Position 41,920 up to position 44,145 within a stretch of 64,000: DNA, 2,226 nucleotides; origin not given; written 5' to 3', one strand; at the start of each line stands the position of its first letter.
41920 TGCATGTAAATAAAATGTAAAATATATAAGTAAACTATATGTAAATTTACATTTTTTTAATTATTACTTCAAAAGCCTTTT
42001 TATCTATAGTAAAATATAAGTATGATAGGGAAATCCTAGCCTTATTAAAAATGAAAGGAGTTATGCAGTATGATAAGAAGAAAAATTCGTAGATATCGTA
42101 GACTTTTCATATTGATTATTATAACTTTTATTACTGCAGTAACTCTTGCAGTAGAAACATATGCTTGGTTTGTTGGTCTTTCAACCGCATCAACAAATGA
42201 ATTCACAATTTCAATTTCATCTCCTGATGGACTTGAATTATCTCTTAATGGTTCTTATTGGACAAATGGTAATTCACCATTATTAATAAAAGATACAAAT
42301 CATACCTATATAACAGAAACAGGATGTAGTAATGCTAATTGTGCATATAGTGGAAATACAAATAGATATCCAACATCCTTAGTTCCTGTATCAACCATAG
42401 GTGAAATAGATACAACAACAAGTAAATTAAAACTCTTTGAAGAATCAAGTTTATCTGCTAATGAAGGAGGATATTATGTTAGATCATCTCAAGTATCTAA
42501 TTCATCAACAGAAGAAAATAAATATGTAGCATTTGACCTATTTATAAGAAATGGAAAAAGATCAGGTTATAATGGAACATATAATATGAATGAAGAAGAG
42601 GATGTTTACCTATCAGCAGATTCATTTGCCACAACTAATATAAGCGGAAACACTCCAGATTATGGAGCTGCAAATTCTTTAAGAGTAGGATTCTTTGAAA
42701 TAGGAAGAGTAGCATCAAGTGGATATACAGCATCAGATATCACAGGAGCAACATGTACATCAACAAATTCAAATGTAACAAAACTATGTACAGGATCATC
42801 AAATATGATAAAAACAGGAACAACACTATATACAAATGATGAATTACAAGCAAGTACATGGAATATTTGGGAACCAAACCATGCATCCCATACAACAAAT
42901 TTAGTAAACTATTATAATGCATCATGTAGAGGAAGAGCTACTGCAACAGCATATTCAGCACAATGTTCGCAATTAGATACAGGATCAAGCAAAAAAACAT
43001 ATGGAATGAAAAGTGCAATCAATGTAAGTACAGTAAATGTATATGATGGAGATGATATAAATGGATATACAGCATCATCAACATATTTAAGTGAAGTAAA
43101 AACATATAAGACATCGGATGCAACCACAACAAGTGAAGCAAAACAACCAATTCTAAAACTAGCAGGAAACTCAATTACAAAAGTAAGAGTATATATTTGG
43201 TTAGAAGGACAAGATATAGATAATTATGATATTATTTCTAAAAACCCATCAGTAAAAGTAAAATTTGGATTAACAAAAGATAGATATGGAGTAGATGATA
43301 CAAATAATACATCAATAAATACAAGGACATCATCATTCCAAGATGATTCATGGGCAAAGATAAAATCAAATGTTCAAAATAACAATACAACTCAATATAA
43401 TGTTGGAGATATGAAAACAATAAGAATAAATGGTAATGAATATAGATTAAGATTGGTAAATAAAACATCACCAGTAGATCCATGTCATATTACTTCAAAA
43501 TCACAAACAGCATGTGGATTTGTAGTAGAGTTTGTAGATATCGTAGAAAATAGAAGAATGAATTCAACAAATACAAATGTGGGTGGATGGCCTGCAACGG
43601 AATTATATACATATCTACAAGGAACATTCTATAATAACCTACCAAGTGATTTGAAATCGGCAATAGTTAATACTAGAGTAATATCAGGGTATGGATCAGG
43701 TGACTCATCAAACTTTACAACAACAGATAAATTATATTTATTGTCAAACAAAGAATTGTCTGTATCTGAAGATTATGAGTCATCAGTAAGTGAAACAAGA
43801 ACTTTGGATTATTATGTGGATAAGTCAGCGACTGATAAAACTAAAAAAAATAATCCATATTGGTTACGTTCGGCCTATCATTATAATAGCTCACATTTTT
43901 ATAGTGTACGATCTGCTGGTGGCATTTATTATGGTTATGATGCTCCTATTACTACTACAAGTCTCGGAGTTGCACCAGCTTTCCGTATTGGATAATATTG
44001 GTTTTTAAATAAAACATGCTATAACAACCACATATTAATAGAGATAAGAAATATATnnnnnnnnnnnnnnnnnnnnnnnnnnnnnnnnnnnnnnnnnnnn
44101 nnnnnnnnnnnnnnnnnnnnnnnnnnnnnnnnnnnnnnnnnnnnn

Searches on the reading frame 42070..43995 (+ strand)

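Call 45: search_protein_families(library=pfam, proteins=[window:42070-43995:+], max_evalue=0.001)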
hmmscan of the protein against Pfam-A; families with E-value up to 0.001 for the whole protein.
window:42070-43995:+ (641 aa): 1 family
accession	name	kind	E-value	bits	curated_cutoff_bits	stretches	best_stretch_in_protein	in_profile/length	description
PF19789.6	DUF6273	-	7.9e-18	65.3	23.5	1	490-639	18-169/172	Domain of unknown function (DUF6273)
